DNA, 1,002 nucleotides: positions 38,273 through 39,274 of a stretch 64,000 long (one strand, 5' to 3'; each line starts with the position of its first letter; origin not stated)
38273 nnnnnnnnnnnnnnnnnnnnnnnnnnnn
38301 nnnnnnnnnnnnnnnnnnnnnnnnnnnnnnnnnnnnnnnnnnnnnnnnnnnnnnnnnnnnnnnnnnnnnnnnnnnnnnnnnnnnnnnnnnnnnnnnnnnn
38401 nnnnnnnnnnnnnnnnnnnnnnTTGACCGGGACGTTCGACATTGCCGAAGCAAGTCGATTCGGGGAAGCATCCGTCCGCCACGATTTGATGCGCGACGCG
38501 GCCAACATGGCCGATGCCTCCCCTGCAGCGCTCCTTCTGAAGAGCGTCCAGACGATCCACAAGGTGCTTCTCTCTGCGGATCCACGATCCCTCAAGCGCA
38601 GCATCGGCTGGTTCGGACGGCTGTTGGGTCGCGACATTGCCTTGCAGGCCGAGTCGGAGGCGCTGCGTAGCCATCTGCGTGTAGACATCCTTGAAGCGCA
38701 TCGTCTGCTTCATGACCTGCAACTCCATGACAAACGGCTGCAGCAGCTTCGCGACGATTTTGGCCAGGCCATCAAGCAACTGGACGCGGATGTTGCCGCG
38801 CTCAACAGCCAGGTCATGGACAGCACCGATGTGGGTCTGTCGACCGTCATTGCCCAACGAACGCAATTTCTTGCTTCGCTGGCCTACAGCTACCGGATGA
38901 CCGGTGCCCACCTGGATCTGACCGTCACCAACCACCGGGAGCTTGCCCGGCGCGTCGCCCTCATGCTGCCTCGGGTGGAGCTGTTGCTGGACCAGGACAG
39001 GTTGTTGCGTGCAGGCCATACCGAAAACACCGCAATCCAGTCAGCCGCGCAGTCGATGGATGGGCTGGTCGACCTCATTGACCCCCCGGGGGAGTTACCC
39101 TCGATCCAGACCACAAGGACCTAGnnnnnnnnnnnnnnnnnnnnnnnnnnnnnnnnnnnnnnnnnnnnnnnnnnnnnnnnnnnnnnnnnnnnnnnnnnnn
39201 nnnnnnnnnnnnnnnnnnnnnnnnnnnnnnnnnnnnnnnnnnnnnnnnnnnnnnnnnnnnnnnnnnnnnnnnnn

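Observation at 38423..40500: Tandem TelA-like paralogues plus a miniature TerB-like protein; non-ATG starts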

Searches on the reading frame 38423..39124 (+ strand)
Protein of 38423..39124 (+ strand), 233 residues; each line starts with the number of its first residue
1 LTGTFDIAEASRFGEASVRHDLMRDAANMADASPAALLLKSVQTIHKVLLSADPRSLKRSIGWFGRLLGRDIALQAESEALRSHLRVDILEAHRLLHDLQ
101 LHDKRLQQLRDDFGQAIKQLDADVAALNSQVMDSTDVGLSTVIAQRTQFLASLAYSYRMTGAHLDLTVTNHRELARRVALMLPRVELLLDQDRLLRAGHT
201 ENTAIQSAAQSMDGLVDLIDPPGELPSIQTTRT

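Call 3: search_protein_families(library=pfam, proteins=[window:38423-39124:+], max_evalue=0.01)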
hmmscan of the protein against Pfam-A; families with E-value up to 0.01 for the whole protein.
window:38423-39124:+ (233 aa): 0 families

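Call 8: search_protein_families(library=ncbifam, proteins=[window:38423-39121:+], max_evalue=0.01)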
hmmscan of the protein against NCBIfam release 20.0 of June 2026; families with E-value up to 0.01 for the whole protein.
window:38423-39121:+ (233 aa): 0 families

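Call 9: search_protein_families(library=pfam, proteins=[window:38423-39121:+], max_evalue=10)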
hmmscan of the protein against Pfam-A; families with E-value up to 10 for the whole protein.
window:38423-39121:+ (233 aa): 2 families
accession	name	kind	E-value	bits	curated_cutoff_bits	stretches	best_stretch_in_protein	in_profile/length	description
PF11083.13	Relaxase_C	-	0.064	13.9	30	1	91-135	8-53/125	C-terminal helical hairpin domain from relaxase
PF12475.13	Amdo_NSP_1-3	-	0.22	12.1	25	1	53-74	7-28/54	Amdovirus non-structural protein 1-3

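Call 10: find_homologous_proteins(query=window:38423-39121:+)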
Query window:38423-39121:+ (233 aa): 30 proteins with E <= 0.001 among 1192 candidates.
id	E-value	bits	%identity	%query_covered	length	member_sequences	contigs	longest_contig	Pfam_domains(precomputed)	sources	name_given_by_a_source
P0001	3.3e-141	486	100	100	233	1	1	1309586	-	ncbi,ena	-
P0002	3.3e-46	176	51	88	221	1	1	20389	-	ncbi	-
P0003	1.3e-45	174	51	85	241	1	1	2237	-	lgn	-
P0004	1.9e-45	174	49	91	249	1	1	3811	-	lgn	-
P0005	4.7e-44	169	48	86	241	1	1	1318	-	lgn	-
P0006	1.0e-43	168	48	85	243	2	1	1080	-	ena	-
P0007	4.0e-43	166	50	87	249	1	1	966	-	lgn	-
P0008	4.7e-43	166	48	87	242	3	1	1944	-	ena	-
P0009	5.4e-43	166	48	88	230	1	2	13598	-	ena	-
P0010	1.2e-42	164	49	88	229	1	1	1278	-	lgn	-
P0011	1.5e-42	164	48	88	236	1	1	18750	-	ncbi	-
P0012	4.5e-42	162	47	88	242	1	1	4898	-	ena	-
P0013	7.2e-42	162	47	77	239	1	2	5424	-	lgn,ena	-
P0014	1.1e-41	161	47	92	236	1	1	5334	-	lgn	-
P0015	1.5e-41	161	47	88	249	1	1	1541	-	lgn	-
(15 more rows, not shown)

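Call 13: find_encoding_contigs(protein=P0002, flank=10000, max_places=3)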
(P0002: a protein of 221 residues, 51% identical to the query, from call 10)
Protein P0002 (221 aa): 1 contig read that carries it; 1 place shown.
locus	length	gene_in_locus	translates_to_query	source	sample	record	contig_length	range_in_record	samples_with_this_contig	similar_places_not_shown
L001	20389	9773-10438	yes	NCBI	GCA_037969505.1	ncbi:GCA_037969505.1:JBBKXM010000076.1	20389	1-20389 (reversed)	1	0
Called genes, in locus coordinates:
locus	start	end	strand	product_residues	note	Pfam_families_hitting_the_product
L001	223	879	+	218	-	PF09938:DUF2170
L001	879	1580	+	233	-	PF04012:PspA_IM30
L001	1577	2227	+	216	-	-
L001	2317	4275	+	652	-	-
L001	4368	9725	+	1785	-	PF12458:DUF3686, PF25472:DUF7902, PF07728:AAA_5 (weak)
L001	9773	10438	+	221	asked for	-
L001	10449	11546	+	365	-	PF05816:TelA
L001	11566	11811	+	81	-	-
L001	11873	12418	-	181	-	PF01551:Peptidase_M23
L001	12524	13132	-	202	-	PF13238:AAA_18 (faint)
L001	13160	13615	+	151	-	PF01467:CTP_transf_like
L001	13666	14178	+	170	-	PF09351:DUF1993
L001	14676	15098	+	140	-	-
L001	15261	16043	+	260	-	PF00702:Hydrolase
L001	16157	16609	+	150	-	-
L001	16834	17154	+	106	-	PF04170:NlpE (weak)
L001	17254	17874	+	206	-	-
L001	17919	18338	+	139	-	PF04828:GFA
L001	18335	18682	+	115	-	-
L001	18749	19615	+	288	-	PF00106:adh_short, PF08659:KR, PF13561:adh_short_C2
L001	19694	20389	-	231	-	?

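Call 15: find_related_loci(query=A1, collection=genome_contigs, flank=10000)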
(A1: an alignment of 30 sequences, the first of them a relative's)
Query A1 (233 aa) in genome_contigs; peptide patterns used: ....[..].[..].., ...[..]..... (x = any residue, [..] = any of these).
97 stretches matched a pattern; 1 encode a relative of the query (tblastn E <= 1e-3); 1 distinct loci.
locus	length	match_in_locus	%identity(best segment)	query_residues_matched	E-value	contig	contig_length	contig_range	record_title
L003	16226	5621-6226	48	15-218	2e-50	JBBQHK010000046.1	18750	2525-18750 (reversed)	MAG: Lysobacterales bacterium isolate Co_metawrap_910 Cmw_910_k141_4227798_length_18750_cov_12.9974, whole genome shotgu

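Call 24: predict_structure(alignment_id=A1)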
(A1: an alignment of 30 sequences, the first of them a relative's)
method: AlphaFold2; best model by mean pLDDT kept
length: 233 residues; sequences in the alignment: 30
mean_pLDDT: 81.7   pTM: 0.73
mean pLDDT of the five models: 81.7, 81.3, 80.2, 76.2, 75.6
residues with pLDDT >= 90: 114; 70-90: 63; 50-70: 41; < 50: 15
segments of 3 or more residues with pLDDT < 50: 225-233
pLDDT, mean of each block of 10 residues (from residue 1): 69 74 94 96 88 55 57 72 91 98 97 95 93 89 92 96 96 95 88 73 70 66 47 44
secondary structure, 60 per line:
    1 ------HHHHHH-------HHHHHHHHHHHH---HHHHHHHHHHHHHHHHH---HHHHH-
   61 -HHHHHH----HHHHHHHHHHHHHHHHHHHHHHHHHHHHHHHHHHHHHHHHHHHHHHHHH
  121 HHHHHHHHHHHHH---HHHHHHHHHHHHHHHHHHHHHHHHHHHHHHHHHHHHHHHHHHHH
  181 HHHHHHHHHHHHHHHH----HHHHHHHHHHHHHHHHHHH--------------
elements in order: H7-12 H20-31 H35-51 H55-59 H62-67 H72-133 H137-196 H201-219

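Call 29: search_solved_structures(query=A1, max_evalue=1)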
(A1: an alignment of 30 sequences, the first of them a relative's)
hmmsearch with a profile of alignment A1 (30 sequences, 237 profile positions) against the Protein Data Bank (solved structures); distinct sequences matched with E-value up to 1: 1.
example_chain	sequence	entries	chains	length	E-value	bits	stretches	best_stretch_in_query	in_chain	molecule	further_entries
3iv1_A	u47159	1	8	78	0.06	16.1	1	80-141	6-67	Tumor susceptibility gene 101 protein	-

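Call 31: search_protein_representatives(alignment_id=A1)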
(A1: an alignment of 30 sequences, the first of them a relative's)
Query: 30 sequences, 237 profile positions. Proteins with E-value up to 0.001 (for the whole library): 86; up to 1e-10: 40; up to 1e-30: 15. The best 86 are listed.
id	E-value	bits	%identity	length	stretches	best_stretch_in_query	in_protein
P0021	7.1e-94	330.2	-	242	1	1-234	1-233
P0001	1.3e-81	290.0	-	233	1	7-234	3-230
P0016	1.4e-79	283.4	-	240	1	8-231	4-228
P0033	6.3e-54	199.4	-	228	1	18-224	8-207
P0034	1.2e-48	182.1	-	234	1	10-230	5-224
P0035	2.7e-48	180.9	-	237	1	19-233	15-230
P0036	7.5e-48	179.5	-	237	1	9-219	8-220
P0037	2.3e-45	171.3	-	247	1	12-233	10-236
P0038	2.7e-37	145.0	-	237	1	30-235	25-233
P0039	5.8e-37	143.9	-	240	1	27-228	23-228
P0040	6.6e-37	143.7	-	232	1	22-231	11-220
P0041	8.4e-37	143.3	-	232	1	27-229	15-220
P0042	7.0e-35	137.1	-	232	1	12-182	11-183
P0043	9.0e-33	130.1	-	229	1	29-223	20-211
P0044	1.8e-31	125.9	-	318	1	53-235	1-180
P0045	5.9e-24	101.3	-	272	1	33-224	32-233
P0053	1.6e-15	73.7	-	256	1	12-183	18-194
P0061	6.7e-13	65.1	-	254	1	31-216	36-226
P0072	4.3e-10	55.9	-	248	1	34-183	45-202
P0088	3.3e-08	49.8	-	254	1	14-219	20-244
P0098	1.5e-06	44.4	-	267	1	18-180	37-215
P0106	2.9e-05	40.1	-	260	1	32-182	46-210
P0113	5.3e-04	36.0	-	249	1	32-182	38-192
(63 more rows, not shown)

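Call 37: search_protein_families(library=pfam, alignment_id=A2, max_evalue=0.01)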
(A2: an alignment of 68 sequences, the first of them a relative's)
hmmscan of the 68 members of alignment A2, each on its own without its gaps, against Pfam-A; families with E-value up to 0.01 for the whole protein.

A. member 1, P0001 (233 aa): 0 families

B. families by the number of members that match (of 68 scanned): 4 families
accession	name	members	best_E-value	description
PF05816.16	TelA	9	3.4e-13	Toxic anion resistance protein (TelA)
PF03475.19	YiiM_3-alpha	1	9.2e-05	YiiM-like, 3-alpha helix domain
PF12614.13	RRF_GI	1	0.0051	Ribosome recycling factor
PF06456.18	Arfaptin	1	0.0093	Arfaptin-like domain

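Call 39: find_encoding_contigs(protein=P0098, flank=10000, max_places=2)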
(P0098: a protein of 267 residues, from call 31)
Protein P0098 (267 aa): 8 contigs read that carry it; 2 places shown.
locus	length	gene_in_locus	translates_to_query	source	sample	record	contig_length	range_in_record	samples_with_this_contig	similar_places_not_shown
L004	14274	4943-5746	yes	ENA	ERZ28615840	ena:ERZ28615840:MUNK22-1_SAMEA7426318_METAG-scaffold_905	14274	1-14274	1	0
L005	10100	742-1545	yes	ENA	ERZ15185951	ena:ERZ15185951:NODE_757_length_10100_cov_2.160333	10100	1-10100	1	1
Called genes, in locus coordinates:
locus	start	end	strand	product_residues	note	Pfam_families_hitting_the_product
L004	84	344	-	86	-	-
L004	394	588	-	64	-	-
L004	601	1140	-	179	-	-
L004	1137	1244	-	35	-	-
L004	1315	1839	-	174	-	-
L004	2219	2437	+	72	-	-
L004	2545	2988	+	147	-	-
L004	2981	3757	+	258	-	-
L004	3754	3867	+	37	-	-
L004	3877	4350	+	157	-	-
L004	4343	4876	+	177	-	-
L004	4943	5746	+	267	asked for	PF05816:TelA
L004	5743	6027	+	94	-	-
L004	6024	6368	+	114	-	-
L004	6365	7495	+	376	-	PF05816:TelA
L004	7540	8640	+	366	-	-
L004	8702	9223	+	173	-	-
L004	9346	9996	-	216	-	-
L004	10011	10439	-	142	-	-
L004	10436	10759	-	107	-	-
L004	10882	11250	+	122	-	-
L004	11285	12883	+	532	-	PF00004:AAA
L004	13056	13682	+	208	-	-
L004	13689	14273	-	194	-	?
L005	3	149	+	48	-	?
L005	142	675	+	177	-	-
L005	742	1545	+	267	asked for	PF05816:TelA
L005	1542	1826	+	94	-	-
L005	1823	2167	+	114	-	-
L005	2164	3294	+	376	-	PF05816:TelA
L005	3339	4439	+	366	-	-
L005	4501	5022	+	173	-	-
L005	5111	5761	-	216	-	-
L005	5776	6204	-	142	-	-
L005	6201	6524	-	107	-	-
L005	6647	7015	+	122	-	-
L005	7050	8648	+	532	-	PF00004:AAA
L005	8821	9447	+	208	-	-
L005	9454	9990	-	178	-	PF00023:Ank (weak)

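Call 51: find_encoding_contigs(protein=P0053, flank=10000, max_places=2)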
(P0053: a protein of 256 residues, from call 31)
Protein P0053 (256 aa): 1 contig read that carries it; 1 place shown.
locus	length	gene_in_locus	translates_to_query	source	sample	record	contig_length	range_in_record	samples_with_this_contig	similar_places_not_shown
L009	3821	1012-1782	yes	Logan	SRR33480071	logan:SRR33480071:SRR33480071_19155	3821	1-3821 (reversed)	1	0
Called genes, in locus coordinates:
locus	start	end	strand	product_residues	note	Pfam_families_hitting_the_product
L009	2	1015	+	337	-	?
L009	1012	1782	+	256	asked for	-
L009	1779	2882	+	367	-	PF05816:TelA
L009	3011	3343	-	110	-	-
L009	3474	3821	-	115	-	?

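Call 52: find_encoding_contigs(protein=P0072, flank=10000, max_places=2)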
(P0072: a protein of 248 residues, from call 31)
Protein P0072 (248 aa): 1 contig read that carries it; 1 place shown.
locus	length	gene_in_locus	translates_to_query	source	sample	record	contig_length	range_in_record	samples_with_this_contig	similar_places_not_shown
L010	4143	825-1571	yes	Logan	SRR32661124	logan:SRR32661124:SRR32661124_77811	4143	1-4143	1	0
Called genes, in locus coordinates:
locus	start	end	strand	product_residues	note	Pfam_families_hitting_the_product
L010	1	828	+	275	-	?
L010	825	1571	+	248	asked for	-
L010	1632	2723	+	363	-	PF05816:TelA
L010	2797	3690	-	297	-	PF00126:HTH_1, PF03466:LysR_substrate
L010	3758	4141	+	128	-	?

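Call 53: find_encoding_contigs(protein=P0038, flank=10000, max_places=2)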
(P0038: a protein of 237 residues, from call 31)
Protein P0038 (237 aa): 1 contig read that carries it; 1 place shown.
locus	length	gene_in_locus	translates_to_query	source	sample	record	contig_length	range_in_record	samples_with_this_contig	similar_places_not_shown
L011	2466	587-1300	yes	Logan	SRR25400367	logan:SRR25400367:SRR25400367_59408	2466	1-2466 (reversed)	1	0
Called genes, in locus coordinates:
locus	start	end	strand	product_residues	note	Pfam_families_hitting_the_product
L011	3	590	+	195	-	?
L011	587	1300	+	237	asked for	-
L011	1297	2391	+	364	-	PF05816:TelA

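Call 66: search_protein_families(library=pfam, proteins=[P0098, P0106, P0072], max_evalue=1)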
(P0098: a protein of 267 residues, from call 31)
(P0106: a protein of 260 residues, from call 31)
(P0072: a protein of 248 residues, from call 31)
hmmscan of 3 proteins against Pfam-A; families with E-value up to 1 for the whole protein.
P0098 (267 aa): 6 families
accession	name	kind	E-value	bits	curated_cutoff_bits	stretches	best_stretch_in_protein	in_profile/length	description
PF05816.16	TelA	-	1.3e-10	41.4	30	1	30-235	10-237/332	Toxic anion resistance protein (TelA)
PF13617.11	Lipoprotein_19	-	0.074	13.3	25.8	1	98-119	13-33/34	YnbE-like lipoprotein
PF19810.5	HFX_2341_N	-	0.083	13.8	30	1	195-237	51-93/120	HFX_2341-like, N-terminal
PF19730.4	DUF6221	-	0.14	13.2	27.6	1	118-194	38-113/122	Family of unknown function (DUF6221)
PF24079.1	UBR4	-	0.15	12.9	27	0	98-260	16-110/125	E3 ubiquitin-protein ligase UBR4-like domain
PF20612.3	SHOCT_2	-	0.27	11.9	24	1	97-117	5-25/53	SHOCT domain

P0106 (260 aa): 10 families
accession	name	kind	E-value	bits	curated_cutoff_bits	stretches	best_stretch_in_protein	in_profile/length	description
PF05816.16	TelA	-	3.4e-13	49.8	30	1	26-248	13-259/332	Toxic anion resistance protein (TelA)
PF01008.23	IF-2B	-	0.014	15.1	22.4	1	44-134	18-108/280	Initiation factor 2 subunit family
PF03087.19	BPS1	-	0.015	15.5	23.5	1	42-136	123-221/238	Protein BPS1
PF06785.16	UPF0242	-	0.065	13.7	33.5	1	103-198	87-166/194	Uncharacterised protein family (UPF0242) N-terminus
PF10458.14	Val_tRNA-synt_C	-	0.077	13.7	25.9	0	167-185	3-21/66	Valyl tRNA synthetase tRNA binding arm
PF25693.1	Phage_Y01A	-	0.26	12.3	27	0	51-101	29-80/92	Bacteriophage T4-like Y01A protein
PF01346.23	FKBP_N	-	0.5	11.7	22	1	98-154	26-81/97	Domain amino terminal to FKBP-type peptidyl-prolyl isomerase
PF14707.11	Sulfatase_C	-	0.68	10.9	30.9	0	88-133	62-107/127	C-terminal region of aryl-sulfatase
PF16515.11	HIP1_clath_bdg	-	0.79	10.6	28.8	1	100-144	32-76/99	Clathrin-binding domain of Huntingtin-interacting protein 1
PF01442.23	Apolipoprotein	-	0.98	9.5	90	1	98-137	22-61/190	Apolipoprotein A1/A4/E domain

P0072 (248 aa): 3 families
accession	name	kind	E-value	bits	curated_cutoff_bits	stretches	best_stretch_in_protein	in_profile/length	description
PF05816.16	TelA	-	0.0099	15.4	30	1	90-217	95-235/332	Toxic anion resistance protein (TelA)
PF10392.15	COG5_N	-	0.055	14.1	31.2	1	87-138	63-114/132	Conserved oligomeric Golgi complex subunit 5, N-terminal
PF25186.1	Tad4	-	0.13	13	25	1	94-152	34-94/113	Type I Thoeris inhibitor Tad4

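Call 74: list_cluster_members(proteins=[P0033, P0038, P0045, P0053, P0061, P0072, P0088, P0098, P0106, P0113])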
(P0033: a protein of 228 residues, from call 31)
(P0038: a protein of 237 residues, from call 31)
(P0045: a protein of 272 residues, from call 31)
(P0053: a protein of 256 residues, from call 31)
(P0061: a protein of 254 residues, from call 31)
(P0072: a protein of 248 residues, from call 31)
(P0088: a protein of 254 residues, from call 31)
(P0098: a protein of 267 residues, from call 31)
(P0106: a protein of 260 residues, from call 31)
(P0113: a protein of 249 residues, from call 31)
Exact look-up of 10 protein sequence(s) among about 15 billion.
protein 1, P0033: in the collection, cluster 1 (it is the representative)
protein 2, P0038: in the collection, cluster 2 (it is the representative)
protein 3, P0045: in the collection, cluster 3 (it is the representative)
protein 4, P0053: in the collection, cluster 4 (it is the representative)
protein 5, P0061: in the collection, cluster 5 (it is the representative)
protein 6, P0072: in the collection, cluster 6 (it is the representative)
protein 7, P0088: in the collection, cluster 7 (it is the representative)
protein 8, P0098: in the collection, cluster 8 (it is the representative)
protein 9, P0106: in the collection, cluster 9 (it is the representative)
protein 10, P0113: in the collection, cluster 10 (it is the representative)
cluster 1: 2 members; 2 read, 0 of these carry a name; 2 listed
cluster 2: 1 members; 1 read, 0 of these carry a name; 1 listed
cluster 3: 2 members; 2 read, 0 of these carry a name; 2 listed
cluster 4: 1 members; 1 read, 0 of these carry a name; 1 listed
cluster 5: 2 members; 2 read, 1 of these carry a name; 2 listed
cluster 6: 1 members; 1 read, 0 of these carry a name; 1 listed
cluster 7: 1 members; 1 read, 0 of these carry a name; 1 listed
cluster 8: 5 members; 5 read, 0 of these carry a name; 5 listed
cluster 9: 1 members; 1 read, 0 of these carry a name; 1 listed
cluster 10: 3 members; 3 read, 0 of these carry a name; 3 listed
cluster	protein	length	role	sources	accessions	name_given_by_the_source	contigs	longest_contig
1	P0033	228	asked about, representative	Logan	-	-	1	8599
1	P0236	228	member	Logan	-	-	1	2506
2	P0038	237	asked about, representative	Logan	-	-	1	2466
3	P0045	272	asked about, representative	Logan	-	-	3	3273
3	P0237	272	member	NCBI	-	-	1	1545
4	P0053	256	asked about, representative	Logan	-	-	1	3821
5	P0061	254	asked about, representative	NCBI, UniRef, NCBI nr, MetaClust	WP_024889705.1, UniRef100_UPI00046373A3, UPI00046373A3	hypothetical protein [Luteimonas huabeiensis] | hypothetical protein n=1 Tax=Luteimonas huabeiensis TaxID=1244513 RepID=UPI00046373A3 | status=active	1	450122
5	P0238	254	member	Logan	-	-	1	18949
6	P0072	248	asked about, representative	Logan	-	-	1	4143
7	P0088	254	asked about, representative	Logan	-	-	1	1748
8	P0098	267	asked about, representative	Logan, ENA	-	-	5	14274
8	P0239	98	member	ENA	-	-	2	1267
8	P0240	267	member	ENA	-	-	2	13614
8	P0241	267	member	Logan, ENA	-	-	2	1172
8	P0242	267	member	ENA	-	-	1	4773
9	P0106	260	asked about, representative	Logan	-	-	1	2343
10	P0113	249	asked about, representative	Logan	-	-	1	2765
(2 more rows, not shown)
